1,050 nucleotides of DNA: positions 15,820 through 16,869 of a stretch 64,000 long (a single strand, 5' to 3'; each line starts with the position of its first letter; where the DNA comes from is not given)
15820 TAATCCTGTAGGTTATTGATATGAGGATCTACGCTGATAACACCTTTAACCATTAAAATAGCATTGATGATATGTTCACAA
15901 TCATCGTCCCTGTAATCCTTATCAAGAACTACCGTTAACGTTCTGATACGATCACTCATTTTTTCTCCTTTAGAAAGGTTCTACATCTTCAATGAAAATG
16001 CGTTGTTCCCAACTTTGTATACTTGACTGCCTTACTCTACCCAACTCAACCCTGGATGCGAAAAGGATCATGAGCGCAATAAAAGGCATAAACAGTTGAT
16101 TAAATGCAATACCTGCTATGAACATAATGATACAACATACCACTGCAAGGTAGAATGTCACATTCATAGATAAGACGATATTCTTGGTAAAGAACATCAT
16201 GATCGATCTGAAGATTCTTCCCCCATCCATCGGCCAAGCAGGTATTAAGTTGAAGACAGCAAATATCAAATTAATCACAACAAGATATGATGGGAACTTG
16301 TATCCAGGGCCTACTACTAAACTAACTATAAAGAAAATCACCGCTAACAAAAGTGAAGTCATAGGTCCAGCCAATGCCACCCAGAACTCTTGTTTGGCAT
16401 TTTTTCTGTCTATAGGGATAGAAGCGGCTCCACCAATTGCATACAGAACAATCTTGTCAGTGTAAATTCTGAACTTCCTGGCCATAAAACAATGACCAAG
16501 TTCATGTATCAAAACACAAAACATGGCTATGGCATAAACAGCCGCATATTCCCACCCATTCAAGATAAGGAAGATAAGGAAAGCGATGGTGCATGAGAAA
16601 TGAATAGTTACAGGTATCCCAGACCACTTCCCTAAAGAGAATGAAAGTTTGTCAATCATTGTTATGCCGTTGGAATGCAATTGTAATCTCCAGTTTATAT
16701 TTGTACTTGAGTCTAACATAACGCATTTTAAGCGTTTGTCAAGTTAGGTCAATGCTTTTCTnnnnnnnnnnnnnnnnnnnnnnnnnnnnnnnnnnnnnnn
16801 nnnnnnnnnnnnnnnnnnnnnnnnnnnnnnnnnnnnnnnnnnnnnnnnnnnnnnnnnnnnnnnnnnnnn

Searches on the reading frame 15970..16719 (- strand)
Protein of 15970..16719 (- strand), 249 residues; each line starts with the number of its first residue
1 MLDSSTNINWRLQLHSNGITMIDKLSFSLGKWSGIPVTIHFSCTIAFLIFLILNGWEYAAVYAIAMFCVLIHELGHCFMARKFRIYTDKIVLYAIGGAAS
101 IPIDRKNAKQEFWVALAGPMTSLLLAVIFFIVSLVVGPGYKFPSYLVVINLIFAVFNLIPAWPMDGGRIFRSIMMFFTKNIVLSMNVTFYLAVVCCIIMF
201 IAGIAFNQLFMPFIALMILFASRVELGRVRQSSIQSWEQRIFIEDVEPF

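Call 3: search_protein_families(library=pfam, proteins=[window:15970-16719:-], max_evalue=0.01)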
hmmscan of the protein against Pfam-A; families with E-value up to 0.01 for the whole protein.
window:15970-16719:- (249 aa): 2 families
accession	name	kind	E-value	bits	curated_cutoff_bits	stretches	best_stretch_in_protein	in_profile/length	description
PF02163.28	Peptidase_M50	-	1.2e-19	71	27.2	2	65-135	6-102/221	Peptidase family M50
PF13398.12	Peptidase_M50B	-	2.3e-06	27.9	26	1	49-141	5-94/201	Peptidase M50B-like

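Call 4: search_protein_families(library=phrogs, proteins=[window:15970-16719:-], max_evalue=0.01)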
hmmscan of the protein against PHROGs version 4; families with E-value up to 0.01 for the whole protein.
window:15970-16719:- (249 aa): 0 families

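Call 10: search_dna_similar(query=window:15970-16719:-, collection=phages, mode=protein, max_evalue=0.001, max_rows=30)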
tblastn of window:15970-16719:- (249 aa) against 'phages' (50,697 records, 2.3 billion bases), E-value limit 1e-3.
Records with a match: 3; places in all: 4; records where one place covers at least 80% of the query: 0.
Best place of each record, by identity: <60% 3.
By first word of the organism name: uncultured 2; Bacteriophage 1.
By host as written in the record: - 3.
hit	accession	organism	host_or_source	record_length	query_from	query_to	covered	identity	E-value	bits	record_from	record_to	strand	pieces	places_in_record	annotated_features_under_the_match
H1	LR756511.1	uncultured phage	metagenomic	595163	24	172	60%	35.0%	5e-14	77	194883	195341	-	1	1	record has no annotation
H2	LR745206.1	uncultured phage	metagenomic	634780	24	175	61%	31.6%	2e-11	69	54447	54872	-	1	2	record has no annotation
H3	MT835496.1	Bacteriophage sp.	human fecal samples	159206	66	197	53%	30.4%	5e-10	65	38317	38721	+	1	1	record has no annotation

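Call 12: find_encoding_contigs(protein=window:15970-16719:-, flank=10000, max_places=10)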
Protein window:15970-16719:- (249 aa): 4 contigs read that carry it; 1 place shown.
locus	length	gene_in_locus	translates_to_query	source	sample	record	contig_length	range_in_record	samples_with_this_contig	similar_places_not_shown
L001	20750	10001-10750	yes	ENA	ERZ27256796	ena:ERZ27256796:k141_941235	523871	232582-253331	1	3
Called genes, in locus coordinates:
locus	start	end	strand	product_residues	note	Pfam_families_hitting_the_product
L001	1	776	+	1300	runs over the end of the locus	-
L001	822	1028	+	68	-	-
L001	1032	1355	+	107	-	-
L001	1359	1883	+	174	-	-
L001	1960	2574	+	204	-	-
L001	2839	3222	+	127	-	PF00293:NUDIX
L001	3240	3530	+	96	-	-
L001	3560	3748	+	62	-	-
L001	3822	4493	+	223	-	-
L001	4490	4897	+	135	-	-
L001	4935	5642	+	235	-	-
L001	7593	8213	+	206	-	-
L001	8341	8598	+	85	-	-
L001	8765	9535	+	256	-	-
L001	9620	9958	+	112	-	-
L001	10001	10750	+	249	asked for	PF13398:Peptidase_M50B (weak), PF02163:Peptidase_M50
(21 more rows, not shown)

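Call 13: find_related_loci(query=window:15970-16719:-, collection=viral_contigs, flank=10000)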
Query window:15970-16719:- (249 aa) in viral_contigs; peptide patterns used: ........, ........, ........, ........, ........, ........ (x = any residue, [..] = any of these).
3 stretches matched a pattern, but none encodes a relative of the query by tblastn (E <= 1e-3).

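Call 14: find_homologous_proteins(query=window:15970-16719:-, max_evalue=0.001)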
Query window:15970-16719:- (249 aa): 267 proteins with E <= 0.001 among 1246 candidates; the best 120 are listed.
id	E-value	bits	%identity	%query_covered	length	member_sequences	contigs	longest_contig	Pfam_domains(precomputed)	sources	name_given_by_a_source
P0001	1.1e-149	515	100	95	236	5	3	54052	PF13398.13,PF02163.29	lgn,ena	-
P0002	1.7e-39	154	43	70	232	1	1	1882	PF02163.29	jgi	-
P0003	7.1e-26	109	36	91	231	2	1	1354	PF02163.29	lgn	-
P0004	2.7e-24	104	36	71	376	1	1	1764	PF13398.13,PF02163.29,PF00571.34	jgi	jgi:Zn-dependent protease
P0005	6.6e-24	103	36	71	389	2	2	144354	PF13398.13,PF02163.29,PF00571.34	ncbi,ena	-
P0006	2.4e-23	101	33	85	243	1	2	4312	PF02163.29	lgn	-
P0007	3.6e-23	101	33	86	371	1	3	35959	PF02163.29,PF00571.34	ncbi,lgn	-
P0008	1.0e-22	99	30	80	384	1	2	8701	PF02163.29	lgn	-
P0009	1.0e-22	99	38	63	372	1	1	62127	PF02163.29,PF00571.34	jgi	jgi:Zn-dependent protease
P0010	1.2e-22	99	36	85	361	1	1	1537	PF02163.29,PF00571.34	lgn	-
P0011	1.4e-22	99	35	84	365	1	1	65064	PF02163.29,PF00571.34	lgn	-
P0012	1.6e-22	98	31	75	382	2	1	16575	PF02163.29,PF00571.34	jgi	jgi:Zn-dependent protease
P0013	2.7e-22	98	40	61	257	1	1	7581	PF13398.13,PF02163.29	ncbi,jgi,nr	ncbi:MAG: site-2 protease family protein [Pontiellaceae bacterium]|jgi:stage IV sporulation protein 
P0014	3.3e-22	97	30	84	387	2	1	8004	PF02163.29,PF00571.34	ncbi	-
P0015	5.3e-22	97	38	67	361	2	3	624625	PF02163.29,PF00571.34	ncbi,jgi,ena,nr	ncbi:MAG TPA: site-2 protease family protein [Bacteroidota bacterium]|nr:site-2 protease family prot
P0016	5.4e-22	97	32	80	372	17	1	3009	PF13398.13,PF02163.29,PF00571.34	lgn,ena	-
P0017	6.7e-22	96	33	86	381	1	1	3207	PF02163.29,PF00571.34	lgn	-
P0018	1.3e-21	95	36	72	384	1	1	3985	PF02163.29,PF00571.34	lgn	-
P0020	2.3e-21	95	33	78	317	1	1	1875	PF02163.29,PF00571.34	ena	-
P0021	2.4e-21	95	29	84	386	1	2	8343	PF02163.29,PF00571.34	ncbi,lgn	-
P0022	3.0e-21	94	36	78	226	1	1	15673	PF13398.13,PF02163.29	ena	-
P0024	4.1e-21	94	29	84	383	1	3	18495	PF02163.29,PF00571.34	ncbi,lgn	-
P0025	4.1e-21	94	29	84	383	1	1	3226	PF02163.29,PF00571.34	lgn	-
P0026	4.8e-21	94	39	55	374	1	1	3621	PF13398.13,PF02163.29,PF00571.34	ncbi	-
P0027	8.2e-21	93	34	66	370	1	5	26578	PF02163.29,PF00571.34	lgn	-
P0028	9.8e-21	93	35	73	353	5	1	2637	PF02163.29,PF00571.34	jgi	jgi:Zn-dependent protease/CBS domain-containing protein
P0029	1.3e-20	92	29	84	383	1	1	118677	PF02163.29,PF00571.34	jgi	-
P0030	1.7e-20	92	33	73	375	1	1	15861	PF02163.29,PF00571.34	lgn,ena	-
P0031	1.8e-20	92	29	84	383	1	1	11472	PF02163.29,PF00571.34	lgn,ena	-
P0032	1.9e-20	92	29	84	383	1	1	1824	PF02163.29,PF00571.34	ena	-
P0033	2.6e-20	91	29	84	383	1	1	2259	PF02163.29,PF00571.34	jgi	-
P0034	2.7e-20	91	32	84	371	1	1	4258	PF02163.29,PF00571.34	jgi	jgi:Zn-dependent protease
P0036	3.2e-20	91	34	87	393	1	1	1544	PF02163.29,PF00571.34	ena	-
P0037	3.2e-20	91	35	69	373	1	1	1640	PF02163.29,PF00571.34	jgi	jgi:Zn-dependent protease/CBS domain-containing protein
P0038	3.5e-20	91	35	68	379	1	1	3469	PF02163.29,PF00571.34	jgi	jgi:Zn-dependent protease/predicted transcriptional regulator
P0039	4.2e-20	90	27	84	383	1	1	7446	PF02163.29,PF00571.34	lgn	-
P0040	4.4e-20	90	43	50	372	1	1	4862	PF02163.29,PF00571.34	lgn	-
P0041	4.5e-20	90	30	84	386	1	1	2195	PF02163.29,PF00571.34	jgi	jgi:Zn-dependent protease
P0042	4.6e-20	90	30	84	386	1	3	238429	PF02163.29,PF00571.34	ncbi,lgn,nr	ncbi:MAG: site-2 protease family protein [Saprospiraceae bacterium]|nr:site-2 protease family protei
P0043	6.3e-20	90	32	81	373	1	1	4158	PF02163.29,PF00571.34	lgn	-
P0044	7.0e-20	90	47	44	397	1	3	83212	PF02163.29,PF00571.34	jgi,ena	-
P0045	7.1e-20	90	29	84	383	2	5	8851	PF02163.29,PF00571.34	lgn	-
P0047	8.6e-20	89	28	84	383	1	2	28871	PF02163.29,PF00571.34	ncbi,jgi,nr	ncbi:MAG: site-2 protease family protein [Saprospiraceae bacterium]|jgi:Zn-dependent protease/predic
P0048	9.9e-20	89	32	78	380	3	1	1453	PF02163.29,PF00571.34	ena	-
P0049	1.1e-19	89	34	69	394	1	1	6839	PF02163.29,PF00571.34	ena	-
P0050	1.3e-19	89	30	80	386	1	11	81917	PF02163.29,PF00571.34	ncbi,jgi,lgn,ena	jgi:Zn-dependent protease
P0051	1.3e-19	89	43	47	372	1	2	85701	PF02163.29,PF00571.34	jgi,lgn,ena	-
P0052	1.4e-19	89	29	84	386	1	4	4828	PF02163.29,PF00571.34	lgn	-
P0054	1.6e-19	89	30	80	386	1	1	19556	PF02163.29,PF00571.34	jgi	jgi:Zn-dependent protease/predicted transcriptional regulator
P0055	1.7e-19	89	30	80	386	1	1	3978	PF02163.29,PF00571.34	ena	-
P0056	1.8e-19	88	29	84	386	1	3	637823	PF02163.29,PF00571.34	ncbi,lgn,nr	ncbi:MAG: site-2 protease family protein [Lewinellaceae bacterium]|nr:site-2 protease family protein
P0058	1.9e-19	88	36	66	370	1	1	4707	PF13398.13,PF02163.29,PF00571.34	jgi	jgi:Zn-dependent protease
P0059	2.3e-19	88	30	84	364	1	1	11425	PF02163.29,PF00571.34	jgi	jgi:Zn-dependent protease/CBS domain-containing protein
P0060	2.5e-19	88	37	64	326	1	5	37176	PF02163.29,PF00571.34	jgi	-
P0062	2.9e-19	88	36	63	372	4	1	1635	PF02163.29,PF00571.34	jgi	jgi:Zn-dependent protease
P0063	3.4e-19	88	33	81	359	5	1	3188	PF02163.29,PF00571.34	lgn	-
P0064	4.1e-19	87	33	75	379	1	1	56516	PF02163.29,PF00571.34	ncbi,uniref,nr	ncbi:site-2 protease family protein [Haloplanus sp.]|uniref:site-2 protease family protein n=1 Tax=H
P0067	6.2e-19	87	34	77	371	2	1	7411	PF02163.29,PF00571.34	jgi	jgi:Zn-dependent protease/predicted transcriptional regulator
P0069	6.6e-19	87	37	59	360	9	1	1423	PF02163.29,PF00571.34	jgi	jgi:Zn-dependent protease/predicted transcriptional regulator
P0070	6.9e-19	87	29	80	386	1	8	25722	PF02163.29,PF00571.34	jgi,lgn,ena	-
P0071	6.9e-19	87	29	80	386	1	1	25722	PF02163.29,PF00571.34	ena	-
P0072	7.3e-19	86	29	80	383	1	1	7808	PF02163.29,PF00571.34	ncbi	ncbi:MAG: site-2 protease family protein [Saprospiraceae bacterium]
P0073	9.4e-19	86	42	63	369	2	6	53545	PF02163.29,PF00571.34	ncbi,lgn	ncbi:MAG: CBS domain-containing protein [Patescibacteria group bacterium]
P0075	1.8e-18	85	30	87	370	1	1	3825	PF02163.29,PF00571.34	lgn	-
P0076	1.8e-18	85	40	51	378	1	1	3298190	PF02163.29,PF00571.34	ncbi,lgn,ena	-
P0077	2.0e-18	85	28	84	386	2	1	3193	PF02163.29,PF00571.34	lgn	-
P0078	2.1e-18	85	46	44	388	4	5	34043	PF02163.29,PF00571.34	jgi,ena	jgi:Zn-dependent protease/CBS domain-containing protein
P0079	2.1e-18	85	29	82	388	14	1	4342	PF02163.29,PF00571.34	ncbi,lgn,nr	ncbi:MAG: site-2 protease family protein [Thermoanaerobaculia bacterium]|nr:site-2 protease family p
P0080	2.2e-18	85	32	81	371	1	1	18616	PF02163.29,PF00571.34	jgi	jgi:Zn-dependent protease/CBS domain-containing protein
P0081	2.8e-18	85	40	63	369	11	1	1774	PF02163.29,PF00571.34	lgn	-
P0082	2.9e-18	84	38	59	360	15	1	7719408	PF02163.29,PF00571.34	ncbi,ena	-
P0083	3.5e-18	84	33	77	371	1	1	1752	PF02163.29,PF00571.34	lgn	-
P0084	3.7e-18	84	33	78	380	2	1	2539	PF02163.29,PF00571.34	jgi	jgi:Zn-dependent protease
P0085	4.0e-18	84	36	66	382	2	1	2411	PF02163.29,PF00571.34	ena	-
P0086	4.7e-18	84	34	64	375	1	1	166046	PF02163.29,PF00571.34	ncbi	ncbi:MAG: site-2 protease family protein [Chloroflexota bacterium]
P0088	5.2e-18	84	40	50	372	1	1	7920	PF02163.29,PF00571.34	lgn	-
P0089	6.6e-18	83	29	88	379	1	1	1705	PF02163.29,PF00571.34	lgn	-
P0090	6.7e-18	83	31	80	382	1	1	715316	PF02163.29,PF00571.34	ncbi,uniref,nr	ncbi:site-2 protease family protein [Natrinema caseinilyticum]|uniref:site-2 protease family protein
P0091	7.0e-18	83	42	45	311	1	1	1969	PF02163.29,PF00571.34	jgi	jgi:Zn-dependent protease/CBS domain-containing protein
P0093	8.0e-18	83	28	84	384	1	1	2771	PF02163.29,PF00571.34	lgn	-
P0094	9.3e-18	83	32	78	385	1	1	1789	PF02163.29,PF00571.34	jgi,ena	-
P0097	1.0e-17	83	33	82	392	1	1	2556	PF13398.13,PF02163.29,PF00571.34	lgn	-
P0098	1.1e-17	83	32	81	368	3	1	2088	PF13398.13,PF02163.29,PF00571.34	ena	-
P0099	1.1e-17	83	29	70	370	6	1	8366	PF02163.29,PF00571.34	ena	-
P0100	1.3e-17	82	29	90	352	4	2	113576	PF02163.29,PF00571.34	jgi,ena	-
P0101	2.2e-17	82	32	78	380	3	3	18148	PF02163.29,PF00571.34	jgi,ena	jgi:Zn-dependent protease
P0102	2.4e-17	81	31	56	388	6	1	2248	PF02163.29,PF00571.34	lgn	-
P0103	2.9e-17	81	31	86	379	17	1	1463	PF02163.29,PF00571.34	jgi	jgi:Zn-dependent protease/predicted transcriptional regulator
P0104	2.9e-17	81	34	84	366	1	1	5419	PF02163.29,PF00571.34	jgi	jgi:Zn-dependent protease/predicted transcriptional regulator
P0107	5.3e-17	80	33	61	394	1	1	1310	PF02163.29,PF00571.34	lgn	-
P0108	6.0e-17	80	31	90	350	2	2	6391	PF02163.29,PF00571.34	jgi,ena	-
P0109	1.0e-16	79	32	78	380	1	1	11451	PF02163.29,PF00571.34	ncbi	-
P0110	1.1e-16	79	32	79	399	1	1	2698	PF02163.29,PF00571.34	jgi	jgi:Zn-dependent protease/predicted transcriptional regulator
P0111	1.1e-16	79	27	84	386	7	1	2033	PF02163.29,PF00571.34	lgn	-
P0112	1.3e-16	79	28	85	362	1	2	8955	PF02163.29,PF00571.34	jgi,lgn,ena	-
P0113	1.4e-16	79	32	76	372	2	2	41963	PF02163.29,PF00571.34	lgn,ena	-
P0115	3.2e-16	78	36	41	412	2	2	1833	PF02163.29,PF00571.34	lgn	-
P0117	3.9e-16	78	33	65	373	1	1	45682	PF13398.13,PF02163.29,PF00571.34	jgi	-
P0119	7.2e-16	77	31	88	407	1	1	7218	PF02163.29,PF00571.34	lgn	-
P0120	8.8e-16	76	36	61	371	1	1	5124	PF02163.29,PF00571.34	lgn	-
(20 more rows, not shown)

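Call 15: get_annotated_region(hit=H1, flank=8000)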
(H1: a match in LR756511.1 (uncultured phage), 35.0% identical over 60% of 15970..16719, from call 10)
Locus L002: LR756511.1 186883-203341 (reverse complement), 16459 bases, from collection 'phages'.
description: uncultured phage genome assembly, chromosome: 1.
organism: uncultured phage (NCBI taxid 278008)
taxonomy: Viruses; environmental samples
host: -; source: metagenomic; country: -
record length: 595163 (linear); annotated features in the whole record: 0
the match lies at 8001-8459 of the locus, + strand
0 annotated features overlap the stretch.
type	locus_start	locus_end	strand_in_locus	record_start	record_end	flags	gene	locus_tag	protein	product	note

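Call 16: get_annotated_region(hit=H2, flank=8000)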
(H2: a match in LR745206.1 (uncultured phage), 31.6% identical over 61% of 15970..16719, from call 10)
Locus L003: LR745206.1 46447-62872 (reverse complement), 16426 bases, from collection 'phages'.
description: uncultured phage genome assembly, chromosome: 1.
organism: uncultured phage (NCBI taxid 278008)
taxonomy: Viruses; environmental samples
host: -; source: metagenomic; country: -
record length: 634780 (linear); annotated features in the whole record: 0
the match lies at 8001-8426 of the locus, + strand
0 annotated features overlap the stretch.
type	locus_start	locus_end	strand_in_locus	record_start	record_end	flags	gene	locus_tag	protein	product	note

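Call 17: get_annotated_region(hit=H3, flank=8000)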
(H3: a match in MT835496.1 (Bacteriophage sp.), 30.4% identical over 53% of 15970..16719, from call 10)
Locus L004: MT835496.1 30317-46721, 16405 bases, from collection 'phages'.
description: UNVERIFIED: Bacteriophage sp. clone scaffold_40 genomic sequence.
organism: Bacteriophage sp. (NCBI taxid 38018)
taxonomy: Viruses
host: -; source: human fecal samples; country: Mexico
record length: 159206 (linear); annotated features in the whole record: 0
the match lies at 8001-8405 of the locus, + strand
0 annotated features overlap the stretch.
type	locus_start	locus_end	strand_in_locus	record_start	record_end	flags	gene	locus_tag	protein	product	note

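Call 21: search_protein_families(library=pfam, proteins=[L002:3580-4431:+, L002:4480-5553:+, L002:5877-6368:+, L002:6883-7389:-, L002:7392-7979:-, L002:8004-8816:+, L002:8839-10197:+, L002:10663-11364:+, L002:11955-12524:+, L002:12851-13609:+], max_evalue=0.001)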
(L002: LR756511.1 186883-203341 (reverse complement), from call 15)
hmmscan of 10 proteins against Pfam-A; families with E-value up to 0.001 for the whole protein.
L002:3580-4431:+ (283 aa): 2 families
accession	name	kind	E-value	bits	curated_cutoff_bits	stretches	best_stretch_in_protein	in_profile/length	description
PF02882.25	THF_DHG_CYH_C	-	5.4e-53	179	27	1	120-281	1-158/160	Tetrahydrofolate dehydrogenase/cyclohydrolase, NAD(P)-binding domain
PF00763.28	THF_DHG_CYH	-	6.2e-28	97.8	32.8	1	9-117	1-115/115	Tetrahydrofolate dehydrogenase/cyclohydrolase, catalytic domain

L002:4480-5553:+ (357 aa): 3 families
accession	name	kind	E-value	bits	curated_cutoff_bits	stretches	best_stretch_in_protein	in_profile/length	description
PF13793.12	Pribosyltran_N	-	4.5e-39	133.4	25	1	36-155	2-117/117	N-terminal domain of ribose phosphate pyrophosphokinase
PF14572.12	Pribosyl_synth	-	5.6e-16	59.5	27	1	248-357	76-184/184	Phosphoribosyl synthetase-associated domain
PF00156.33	Pribosyltran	-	1.1e-11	44.7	26.3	1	191-284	18-116/158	Phosphoribosyl transferase domain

L002:5877-6368:+ (163 aa): 0 families

L002:6883-7389:- (168 aa): 0 families

L002:7392-7979:- (195 aa): 2 families
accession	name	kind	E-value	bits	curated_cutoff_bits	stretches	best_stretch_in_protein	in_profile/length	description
PF13669.12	Glyoxalase_4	-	1.4e-07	32.2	27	0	108-142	63-95/109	Glyoxalase/Bleomycin resistance protein/Dioxygenase superfamily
PF00903.31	Glyoxalase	-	9.1e-07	29.7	20.6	1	2-138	1-93/121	Glyoxalase/Bleomycin resistance protein/Dioxygenase superfamily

L002:8004-8816:+ (270 aa): 1 family
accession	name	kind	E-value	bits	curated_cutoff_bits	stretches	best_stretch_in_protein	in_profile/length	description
PF02163.28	Peptidase_M50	-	9.8e-14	51.7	27.2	2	118-158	158-198/221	Peptidase family M50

L002:8839-10197:+ (452 aa): 11 families
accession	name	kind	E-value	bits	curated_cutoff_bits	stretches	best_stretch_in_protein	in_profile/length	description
PF07724.20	AAA_2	-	3.8e-29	102.3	27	1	146-345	3-165/166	AAA domain (Cdc48 subfamily)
PF00004.35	AAA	-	1.6e-15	58.1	21.2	1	149-277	1-110/131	ATPase family associated with various cellular activities (AAA)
PF10431.15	ClpB_D2-small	-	2e-08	34.6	21.9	1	352-416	1-61/81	C-terminal, D2-small domain, of ClpB protein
PF06689.19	zf-C4_ClpX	-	3e-08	33.9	27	1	28-48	2-22/39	ClpX C4-type zinc finger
PF07728.20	AAA_5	-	5.5e-05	23.6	22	1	148-229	1-84/139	AAA domain (dynein-related subfamily)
PF13401.12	AAA_22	-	0.0001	23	27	0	147-213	6-86/130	AAA domain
PF14532.12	Sigma54_activ_2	-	0.00013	22.6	25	1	137-229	12-87/138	Sigma-54 interaction domain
PF01078.27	Mg_chelatase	-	0.00014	21.8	20.3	0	145-170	21-46/207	Magnesium chelatase, subunit ChlI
PF00158.32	Sigma54_activat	-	0.00061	19.9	20.2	0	137-167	13-43/168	Sigma-54 interaction domain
PF13191.12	AAA_16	-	0.0008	20.4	32.6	0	147-173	25-51/167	AAA ATPase domain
PF05496.18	RuvB_N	-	0.00094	19.4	27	0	148-226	35-99/159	Holliday junction DNA helicase RuvB P-loop domain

L002:10663-11364:+ (233 aa): 1 family
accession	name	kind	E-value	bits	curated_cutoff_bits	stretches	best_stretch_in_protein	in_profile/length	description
PF00149.33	Metallophos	-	6.9e-07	30.3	21.5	1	7-201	5-190/191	Calcineurin-like phosphoesterase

L002:11955-12524:+ (189 aa): 0 families

L002:12851-13609:+ (252 aa): 1 family
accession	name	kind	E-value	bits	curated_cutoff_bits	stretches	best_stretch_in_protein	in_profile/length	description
PF06147.18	DUF968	-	0.00013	22.4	27.8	1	55-134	81-155/171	Protein of unknown function (DUF968)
